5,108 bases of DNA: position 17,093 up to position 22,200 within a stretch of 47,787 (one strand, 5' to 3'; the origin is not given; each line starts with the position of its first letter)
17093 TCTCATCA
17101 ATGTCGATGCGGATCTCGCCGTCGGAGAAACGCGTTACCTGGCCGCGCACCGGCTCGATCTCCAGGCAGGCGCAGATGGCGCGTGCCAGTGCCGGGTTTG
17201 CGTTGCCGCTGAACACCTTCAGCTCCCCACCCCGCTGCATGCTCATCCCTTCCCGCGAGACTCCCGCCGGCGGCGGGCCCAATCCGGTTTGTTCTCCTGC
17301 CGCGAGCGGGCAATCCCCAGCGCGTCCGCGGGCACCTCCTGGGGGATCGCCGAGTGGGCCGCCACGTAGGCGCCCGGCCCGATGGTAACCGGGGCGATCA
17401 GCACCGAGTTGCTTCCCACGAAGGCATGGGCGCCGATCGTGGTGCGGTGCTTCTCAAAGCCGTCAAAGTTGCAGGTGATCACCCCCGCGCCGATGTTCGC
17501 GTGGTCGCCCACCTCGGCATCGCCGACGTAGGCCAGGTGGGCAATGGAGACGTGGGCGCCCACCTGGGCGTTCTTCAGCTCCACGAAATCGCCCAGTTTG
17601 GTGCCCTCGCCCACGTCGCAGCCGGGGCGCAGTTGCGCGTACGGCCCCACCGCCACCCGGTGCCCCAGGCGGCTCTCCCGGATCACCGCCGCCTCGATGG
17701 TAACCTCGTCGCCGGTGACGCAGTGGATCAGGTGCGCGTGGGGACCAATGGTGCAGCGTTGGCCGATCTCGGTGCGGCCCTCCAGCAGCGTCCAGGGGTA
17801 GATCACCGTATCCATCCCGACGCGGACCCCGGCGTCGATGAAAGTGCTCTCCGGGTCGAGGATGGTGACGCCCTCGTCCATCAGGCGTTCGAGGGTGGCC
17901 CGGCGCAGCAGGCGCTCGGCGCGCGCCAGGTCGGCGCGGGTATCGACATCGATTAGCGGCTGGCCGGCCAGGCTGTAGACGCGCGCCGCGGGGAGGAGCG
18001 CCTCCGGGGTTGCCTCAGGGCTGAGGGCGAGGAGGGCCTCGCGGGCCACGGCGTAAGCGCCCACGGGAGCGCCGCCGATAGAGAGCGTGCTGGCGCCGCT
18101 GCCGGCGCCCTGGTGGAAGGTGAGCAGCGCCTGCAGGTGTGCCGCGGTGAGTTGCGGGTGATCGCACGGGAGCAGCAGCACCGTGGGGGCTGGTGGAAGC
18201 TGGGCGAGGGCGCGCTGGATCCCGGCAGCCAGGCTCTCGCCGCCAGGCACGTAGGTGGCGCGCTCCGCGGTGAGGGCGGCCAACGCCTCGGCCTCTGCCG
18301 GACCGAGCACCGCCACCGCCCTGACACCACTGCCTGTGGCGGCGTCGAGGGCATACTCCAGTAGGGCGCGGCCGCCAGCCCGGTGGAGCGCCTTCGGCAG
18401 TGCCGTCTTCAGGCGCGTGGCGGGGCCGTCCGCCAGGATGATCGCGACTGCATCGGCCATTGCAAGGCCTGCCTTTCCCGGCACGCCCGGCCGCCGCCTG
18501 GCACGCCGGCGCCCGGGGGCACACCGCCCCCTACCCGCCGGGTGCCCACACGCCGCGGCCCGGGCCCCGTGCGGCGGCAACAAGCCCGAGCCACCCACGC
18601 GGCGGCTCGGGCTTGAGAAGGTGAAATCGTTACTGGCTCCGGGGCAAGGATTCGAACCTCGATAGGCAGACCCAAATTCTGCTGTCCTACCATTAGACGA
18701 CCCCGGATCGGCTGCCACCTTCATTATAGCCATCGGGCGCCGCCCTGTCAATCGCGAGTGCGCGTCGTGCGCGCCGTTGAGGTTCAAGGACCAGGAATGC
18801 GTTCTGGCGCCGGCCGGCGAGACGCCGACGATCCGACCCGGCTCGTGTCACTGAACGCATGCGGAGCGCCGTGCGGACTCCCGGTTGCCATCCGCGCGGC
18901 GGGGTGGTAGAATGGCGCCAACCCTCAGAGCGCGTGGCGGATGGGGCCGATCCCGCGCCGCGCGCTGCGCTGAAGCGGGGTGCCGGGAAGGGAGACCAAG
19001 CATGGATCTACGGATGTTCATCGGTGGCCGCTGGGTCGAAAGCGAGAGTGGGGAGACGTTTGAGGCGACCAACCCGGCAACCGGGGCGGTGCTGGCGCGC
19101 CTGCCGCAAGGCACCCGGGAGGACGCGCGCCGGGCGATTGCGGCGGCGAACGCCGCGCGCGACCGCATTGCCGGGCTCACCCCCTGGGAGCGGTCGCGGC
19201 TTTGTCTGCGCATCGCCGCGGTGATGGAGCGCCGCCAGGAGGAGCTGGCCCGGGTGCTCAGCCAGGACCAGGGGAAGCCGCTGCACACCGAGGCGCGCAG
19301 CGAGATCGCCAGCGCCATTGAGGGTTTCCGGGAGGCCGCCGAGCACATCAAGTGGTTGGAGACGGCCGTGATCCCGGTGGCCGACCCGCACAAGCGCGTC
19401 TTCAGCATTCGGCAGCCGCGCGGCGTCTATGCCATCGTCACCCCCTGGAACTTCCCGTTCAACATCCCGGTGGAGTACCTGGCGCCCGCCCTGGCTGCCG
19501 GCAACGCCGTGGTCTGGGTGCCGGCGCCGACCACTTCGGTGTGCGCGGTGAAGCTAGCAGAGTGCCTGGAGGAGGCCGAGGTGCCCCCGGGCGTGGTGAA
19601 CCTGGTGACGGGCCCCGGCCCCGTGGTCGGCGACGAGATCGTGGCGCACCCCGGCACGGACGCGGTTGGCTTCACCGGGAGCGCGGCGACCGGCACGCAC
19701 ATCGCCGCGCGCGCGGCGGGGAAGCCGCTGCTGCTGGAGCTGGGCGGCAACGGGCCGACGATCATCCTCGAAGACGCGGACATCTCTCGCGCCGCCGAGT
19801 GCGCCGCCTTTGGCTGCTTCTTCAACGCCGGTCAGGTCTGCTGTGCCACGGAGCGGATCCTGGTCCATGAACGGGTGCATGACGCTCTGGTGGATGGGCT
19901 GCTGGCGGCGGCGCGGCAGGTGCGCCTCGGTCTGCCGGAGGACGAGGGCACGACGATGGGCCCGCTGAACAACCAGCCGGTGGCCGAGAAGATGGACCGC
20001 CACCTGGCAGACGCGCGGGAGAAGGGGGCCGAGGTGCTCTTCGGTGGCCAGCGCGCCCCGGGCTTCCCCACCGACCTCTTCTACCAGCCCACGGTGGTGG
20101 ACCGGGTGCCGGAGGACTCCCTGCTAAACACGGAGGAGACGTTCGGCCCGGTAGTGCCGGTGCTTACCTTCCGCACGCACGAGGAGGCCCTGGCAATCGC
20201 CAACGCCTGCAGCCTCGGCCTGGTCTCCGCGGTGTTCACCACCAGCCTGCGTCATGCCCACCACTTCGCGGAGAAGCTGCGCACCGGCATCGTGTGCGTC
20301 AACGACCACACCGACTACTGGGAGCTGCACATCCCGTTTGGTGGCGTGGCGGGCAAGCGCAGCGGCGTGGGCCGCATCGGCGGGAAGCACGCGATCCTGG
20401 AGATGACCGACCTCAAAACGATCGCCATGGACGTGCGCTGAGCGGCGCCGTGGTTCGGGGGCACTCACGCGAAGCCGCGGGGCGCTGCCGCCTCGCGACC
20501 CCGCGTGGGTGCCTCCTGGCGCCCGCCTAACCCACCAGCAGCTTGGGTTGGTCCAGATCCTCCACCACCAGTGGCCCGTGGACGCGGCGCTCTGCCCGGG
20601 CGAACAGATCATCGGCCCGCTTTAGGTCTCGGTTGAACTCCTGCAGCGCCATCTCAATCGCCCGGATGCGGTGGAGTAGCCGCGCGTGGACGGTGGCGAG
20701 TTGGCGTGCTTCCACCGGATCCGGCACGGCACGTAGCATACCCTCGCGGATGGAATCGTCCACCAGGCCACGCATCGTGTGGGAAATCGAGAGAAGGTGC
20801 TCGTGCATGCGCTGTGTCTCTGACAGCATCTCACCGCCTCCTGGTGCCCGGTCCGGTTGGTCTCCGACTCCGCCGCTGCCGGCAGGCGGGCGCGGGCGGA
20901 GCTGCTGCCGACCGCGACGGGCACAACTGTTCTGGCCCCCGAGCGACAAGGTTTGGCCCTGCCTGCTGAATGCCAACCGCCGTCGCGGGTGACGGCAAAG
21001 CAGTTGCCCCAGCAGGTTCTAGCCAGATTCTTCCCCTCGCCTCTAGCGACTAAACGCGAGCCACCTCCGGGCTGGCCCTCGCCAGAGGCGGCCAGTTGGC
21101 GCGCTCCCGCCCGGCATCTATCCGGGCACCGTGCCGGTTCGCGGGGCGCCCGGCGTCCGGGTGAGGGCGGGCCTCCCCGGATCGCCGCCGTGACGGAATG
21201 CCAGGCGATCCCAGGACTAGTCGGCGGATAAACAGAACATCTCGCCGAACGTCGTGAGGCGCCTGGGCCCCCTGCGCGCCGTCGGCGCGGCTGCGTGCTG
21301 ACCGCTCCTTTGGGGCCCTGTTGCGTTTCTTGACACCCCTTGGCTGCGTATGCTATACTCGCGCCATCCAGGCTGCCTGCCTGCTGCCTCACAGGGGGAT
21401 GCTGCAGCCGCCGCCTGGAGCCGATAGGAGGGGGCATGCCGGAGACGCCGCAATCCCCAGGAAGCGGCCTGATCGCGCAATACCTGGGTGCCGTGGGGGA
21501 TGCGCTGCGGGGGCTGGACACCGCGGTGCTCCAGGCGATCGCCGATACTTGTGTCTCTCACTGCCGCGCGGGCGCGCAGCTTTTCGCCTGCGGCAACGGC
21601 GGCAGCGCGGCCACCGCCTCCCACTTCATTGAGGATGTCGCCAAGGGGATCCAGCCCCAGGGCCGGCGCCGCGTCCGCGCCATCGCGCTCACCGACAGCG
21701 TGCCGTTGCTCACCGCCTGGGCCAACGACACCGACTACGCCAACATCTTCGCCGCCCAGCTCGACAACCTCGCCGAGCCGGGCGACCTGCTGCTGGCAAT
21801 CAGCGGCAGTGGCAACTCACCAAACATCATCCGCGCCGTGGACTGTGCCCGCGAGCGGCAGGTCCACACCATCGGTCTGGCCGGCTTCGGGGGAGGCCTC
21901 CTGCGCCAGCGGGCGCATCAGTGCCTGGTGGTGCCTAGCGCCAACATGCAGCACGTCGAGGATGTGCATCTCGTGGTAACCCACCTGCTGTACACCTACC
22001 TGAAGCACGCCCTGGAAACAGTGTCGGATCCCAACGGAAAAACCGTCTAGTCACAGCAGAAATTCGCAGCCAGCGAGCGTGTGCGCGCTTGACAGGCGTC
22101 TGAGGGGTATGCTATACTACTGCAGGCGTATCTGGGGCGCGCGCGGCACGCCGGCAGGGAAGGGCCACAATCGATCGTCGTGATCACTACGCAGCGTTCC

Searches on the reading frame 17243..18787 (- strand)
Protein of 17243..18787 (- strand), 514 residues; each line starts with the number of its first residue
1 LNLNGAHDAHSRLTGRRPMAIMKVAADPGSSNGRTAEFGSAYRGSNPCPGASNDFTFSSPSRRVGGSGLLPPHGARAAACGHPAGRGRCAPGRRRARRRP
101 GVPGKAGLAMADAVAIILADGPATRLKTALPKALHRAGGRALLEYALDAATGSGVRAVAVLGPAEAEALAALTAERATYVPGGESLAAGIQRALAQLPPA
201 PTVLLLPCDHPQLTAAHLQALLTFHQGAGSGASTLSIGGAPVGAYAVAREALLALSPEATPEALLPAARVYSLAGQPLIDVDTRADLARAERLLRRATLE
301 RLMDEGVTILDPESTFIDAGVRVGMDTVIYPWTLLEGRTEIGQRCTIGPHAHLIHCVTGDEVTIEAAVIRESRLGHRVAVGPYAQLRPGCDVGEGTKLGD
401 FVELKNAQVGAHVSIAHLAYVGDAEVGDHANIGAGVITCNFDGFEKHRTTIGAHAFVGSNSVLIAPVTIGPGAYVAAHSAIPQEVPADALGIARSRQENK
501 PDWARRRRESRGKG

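Call 66: search_protein_families(library=pfam, proteins=[window:17243-18787:-], max_evalue=0.0001)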
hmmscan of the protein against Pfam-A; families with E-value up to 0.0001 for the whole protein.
window:17243-18787:- (514 aa): 6 families
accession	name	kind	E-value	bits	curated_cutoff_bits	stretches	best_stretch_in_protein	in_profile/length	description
PF00132.30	Hexapep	-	2.3e-27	93.9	27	2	449-481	2-34/36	Bacterial transferase hexapeptide (six repeats)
PF12804.13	NTP_transf_3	-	1.3e-17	64.9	27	1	115-264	1-153/160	MobA-like NTP transferase domain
PF25084.1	LbH_EIF2B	-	2e-10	41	54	1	314-403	15-104/105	EIF2B subunit epsilon LbH domain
PF01128.25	IspD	-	8.8e-07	29.3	27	1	114-227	2-119/221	2-C-methyl-D-erythritol 4-phosphate cytidylyltransferase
PF25087.1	GMPPB_C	-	5.7e-05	23.2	39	0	334-436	6-104/110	GMPPB C-terminal domain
PF14602.12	Hexapep_2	-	8.3e-05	22.7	27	0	449-477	2-28/34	Hexapeptide repeat of succinyl-transferase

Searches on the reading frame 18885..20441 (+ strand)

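Call 66: search_protein_families(library=pfam, proteins=[window:18885-20441:+], max_evalue=0.0001)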
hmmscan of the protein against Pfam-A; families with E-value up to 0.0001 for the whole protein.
window:18885-20441:+ (518 aa): 1 family
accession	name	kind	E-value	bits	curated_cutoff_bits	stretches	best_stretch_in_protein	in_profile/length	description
PF00171.27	Aldedh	-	7.2e-155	516.5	23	1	50-513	1-461/461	Aldehyde dehydrogenase family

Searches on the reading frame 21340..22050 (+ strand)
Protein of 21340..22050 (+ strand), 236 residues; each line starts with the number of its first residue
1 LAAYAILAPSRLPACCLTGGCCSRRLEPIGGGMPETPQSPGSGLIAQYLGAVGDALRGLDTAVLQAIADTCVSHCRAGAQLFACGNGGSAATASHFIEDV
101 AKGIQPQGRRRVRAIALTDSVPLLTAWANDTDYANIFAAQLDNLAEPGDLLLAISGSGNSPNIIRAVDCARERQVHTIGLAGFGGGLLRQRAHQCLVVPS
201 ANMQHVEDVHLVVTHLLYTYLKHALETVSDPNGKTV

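Call 66: search_protein_families(library=pfam, proteins=[window:21340-22050:+], max_evalue=0.0001)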
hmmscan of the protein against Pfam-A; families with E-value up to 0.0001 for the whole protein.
window:21340-22050:+ (236 aa): 2 families
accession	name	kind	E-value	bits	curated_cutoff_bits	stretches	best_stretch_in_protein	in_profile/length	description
PF13580.11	SIS_2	-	7.1e-20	71.9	27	1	57-182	11-138/138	SIS domain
PF01380.27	SIS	-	4.2e-06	27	25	1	134-201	40-107/131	SIS domain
